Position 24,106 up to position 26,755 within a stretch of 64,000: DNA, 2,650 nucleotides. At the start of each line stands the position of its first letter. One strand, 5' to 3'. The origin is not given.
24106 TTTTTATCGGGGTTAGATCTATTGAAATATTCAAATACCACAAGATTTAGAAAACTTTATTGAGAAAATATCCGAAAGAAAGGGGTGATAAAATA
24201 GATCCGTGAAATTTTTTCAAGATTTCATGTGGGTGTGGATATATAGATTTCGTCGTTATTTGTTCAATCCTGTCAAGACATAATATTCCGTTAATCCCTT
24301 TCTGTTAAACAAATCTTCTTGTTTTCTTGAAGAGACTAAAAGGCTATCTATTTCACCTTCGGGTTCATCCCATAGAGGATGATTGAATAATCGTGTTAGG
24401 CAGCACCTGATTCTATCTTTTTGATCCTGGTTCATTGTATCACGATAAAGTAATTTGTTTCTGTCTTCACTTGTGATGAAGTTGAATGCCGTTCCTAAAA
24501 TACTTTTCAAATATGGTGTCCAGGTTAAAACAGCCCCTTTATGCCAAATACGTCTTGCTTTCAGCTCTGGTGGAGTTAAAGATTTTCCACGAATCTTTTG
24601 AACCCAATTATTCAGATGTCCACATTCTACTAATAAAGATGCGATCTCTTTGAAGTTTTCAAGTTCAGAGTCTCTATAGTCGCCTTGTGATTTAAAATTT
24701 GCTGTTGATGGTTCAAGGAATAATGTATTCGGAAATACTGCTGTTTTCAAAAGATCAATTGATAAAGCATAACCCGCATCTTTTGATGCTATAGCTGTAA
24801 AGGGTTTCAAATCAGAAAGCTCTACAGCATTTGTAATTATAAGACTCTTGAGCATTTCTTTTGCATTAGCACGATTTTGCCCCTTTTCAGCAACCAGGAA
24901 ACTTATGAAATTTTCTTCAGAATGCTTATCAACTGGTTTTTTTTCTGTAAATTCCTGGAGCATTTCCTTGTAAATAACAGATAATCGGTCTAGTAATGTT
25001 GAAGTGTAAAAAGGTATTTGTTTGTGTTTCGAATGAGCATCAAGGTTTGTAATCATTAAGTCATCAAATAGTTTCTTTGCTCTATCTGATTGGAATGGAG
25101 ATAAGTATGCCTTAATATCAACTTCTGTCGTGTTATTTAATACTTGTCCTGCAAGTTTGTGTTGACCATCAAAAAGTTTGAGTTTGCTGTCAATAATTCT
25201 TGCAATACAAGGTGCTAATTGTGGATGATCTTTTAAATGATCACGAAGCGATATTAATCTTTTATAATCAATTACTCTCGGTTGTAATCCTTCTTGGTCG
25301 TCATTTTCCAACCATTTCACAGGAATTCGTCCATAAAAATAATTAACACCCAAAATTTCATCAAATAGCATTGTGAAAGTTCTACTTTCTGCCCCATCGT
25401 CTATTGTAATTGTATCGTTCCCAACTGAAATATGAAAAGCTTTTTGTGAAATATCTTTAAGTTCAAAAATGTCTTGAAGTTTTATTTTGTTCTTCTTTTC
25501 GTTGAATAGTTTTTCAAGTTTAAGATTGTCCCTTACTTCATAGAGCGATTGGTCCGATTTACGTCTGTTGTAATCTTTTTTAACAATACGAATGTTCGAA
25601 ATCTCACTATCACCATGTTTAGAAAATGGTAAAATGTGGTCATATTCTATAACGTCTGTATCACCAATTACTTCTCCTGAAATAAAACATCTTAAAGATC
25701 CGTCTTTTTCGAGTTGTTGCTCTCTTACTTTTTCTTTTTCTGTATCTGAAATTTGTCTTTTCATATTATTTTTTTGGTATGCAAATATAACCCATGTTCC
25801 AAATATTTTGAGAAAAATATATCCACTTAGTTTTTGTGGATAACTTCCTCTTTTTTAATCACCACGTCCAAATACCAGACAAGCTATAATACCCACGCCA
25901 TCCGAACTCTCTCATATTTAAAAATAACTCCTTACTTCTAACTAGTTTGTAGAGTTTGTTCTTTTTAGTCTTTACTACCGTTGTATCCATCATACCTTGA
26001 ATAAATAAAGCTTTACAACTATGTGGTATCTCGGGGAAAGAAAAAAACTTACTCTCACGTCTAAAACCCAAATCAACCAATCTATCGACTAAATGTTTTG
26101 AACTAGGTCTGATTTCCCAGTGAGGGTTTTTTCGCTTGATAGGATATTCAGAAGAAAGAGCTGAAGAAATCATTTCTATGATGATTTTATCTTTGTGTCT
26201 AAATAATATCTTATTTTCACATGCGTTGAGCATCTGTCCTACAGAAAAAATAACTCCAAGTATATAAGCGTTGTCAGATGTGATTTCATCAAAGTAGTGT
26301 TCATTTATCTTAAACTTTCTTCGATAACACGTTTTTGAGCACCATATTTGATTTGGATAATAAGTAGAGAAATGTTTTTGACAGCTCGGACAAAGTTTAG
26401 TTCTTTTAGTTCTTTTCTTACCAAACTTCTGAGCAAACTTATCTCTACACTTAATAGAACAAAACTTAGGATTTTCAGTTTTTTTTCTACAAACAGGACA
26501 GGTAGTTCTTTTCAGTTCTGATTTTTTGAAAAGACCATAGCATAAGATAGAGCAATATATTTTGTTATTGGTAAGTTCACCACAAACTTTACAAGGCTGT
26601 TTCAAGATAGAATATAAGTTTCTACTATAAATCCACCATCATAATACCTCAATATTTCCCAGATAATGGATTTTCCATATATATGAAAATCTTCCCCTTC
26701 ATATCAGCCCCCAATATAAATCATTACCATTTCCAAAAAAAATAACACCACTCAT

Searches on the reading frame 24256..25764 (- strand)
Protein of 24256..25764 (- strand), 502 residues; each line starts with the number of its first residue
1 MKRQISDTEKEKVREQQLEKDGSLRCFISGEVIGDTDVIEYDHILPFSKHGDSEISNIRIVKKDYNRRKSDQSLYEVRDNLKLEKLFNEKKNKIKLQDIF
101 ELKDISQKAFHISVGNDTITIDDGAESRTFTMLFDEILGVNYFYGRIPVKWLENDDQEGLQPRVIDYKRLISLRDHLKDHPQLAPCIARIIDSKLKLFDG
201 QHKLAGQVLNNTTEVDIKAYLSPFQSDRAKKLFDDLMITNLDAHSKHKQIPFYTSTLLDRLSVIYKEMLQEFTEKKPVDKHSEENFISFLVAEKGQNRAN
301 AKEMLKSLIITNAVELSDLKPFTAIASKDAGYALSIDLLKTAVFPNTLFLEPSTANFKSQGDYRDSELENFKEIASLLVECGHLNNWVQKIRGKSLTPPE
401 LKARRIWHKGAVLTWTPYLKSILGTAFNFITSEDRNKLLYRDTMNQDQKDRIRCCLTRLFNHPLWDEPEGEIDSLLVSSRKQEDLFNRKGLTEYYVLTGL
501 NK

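Call 10: search_protein_families(library=pfam, proteins=[window:24256-25764:-], max_evalue=0.01)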
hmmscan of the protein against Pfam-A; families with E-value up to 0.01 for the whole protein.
window:24256-25764:- (502 aa): 1 family
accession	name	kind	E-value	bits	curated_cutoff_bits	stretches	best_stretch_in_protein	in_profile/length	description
PF13395.12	HNH_4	-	6.1e-07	29.8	22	1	26-73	1-52/54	HNH endonuclease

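Call 16: search_protein_families(library=phrogs, proteins=[window:24256-25764:-], max_evalue=0.001)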
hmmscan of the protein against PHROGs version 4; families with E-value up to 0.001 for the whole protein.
window:24256-25764:- (502 aa): 8 families
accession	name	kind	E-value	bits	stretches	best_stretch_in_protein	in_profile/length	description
phrog_1035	-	DNA, RNA and nucleotide metabolism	5.8e-07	30.6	1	17-120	153-263/271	endonuclease VII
phrog_6050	-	DNA, RNA and nucleotide metabolism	3.1e-06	27.3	1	9-101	298-382/402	HNH endonuclease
phrog_338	-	DNA, RNA and nucleotide metabolism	3.4e-06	27.7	1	7-95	191-285/340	HNH endonuclease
phrog_5718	-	DNA, RNA and nucleotide metabolism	0.00023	21.3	1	3-114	109-218/394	HNH endonuclease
phrog_9645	-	DNA, RNA and nucleotide metabolism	0.00091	19.9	0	10-76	9-76/168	HNH endonuclease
phrog_8660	-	DNA, RNA and nucleotide metabolism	0.00092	20.4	0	8-81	110-188/196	HNH endonuclease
phrog_16986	-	unknown function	0.00097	19.8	0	8-85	6-85/248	-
phrog_2214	-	DNA, RNA and nucleotide metabolism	0.00097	19.3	0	5-77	176-244/429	HNH endonuclease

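Call 68: search_protein_families(library=pfam, alignment_id=A6, max_evalue=0.001)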
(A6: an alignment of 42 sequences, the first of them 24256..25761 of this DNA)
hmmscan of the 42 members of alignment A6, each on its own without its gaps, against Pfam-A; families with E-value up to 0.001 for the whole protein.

A. member 1, window:24256-25761:- (501 aa): 1 family
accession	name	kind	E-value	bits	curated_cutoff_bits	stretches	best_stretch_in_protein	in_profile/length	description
PF13395.12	HNH_4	-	6e-07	29.8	22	1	25-72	1-52/54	HNH endonuclease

B. families by the number of members that match (of 42 scanned): 15 families
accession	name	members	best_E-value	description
PF03851.20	UvdE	1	5.6e-51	UV-endonuclease UvdE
PF00707.27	IF3_C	1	8.4e-25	Translation initiation factor IF-3, C-terminal domain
PF01464.25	SLT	1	4.1e-16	Transglycosylase SLT domain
PF05198.21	IF3_N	1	1.3e-15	Translation initiation factor IF-3, N-terminal domain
PF02357.24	NusG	1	2.5e-15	Transcription termination factor nusG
PF02739.22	5_3_exonuc_N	1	3.1e-15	5'-3' exonuclease, N-terminal resolvase-like domain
PF00011.27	HSP20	1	2.9e-11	Hsp20/alpha crystallin family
PF08241.18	Methyltransf_11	1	1.6e-09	Methyltransferase domain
PF13649.12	Methyltransf_25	1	2.1e-08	Methyltransferase domain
PF01261.30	AP_endonuc_2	1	8.7e-08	Xylose isomerase-like TIM barrel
PF13395.12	HNH_4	1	6e-07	HNH endonuclease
PF00467.35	KOW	1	8.9e-06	KOW motif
PF13432.12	TPR_16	1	0.00023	Tetratricopeptide repeat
PF14877.11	mIF3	1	0.00037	Mitochondrial translation initiation factor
PF08242.18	Methyltransf_12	1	0.00049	Methyltransferase domain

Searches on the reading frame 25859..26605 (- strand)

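Call 10: search_protein_families(library=pfam, proteins=[window:25859-26605:-], max_evalue=0.01)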
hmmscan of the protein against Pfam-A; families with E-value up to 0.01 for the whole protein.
window:25859-26605:- (248 aa): 0 families

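Call 16: search_protein_families(library=phrogs, proteins=[window:25859-26605:-], max_evalue=0.001)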
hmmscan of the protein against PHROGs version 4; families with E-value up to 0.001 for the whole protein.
window:25859-26605:- (248 aa): 2 families
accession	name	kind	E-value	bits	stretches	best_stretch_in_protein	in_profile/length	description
phrog_4645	-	DNA, RNA and nucleotide metabolism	1.6e-14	54.8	1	95-207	91-215/308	endonuclease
phrog_1271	-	DNA, RNA and nucleotide metabolism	1e-09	39.2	1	1-104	115-247/361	HNH endonuclease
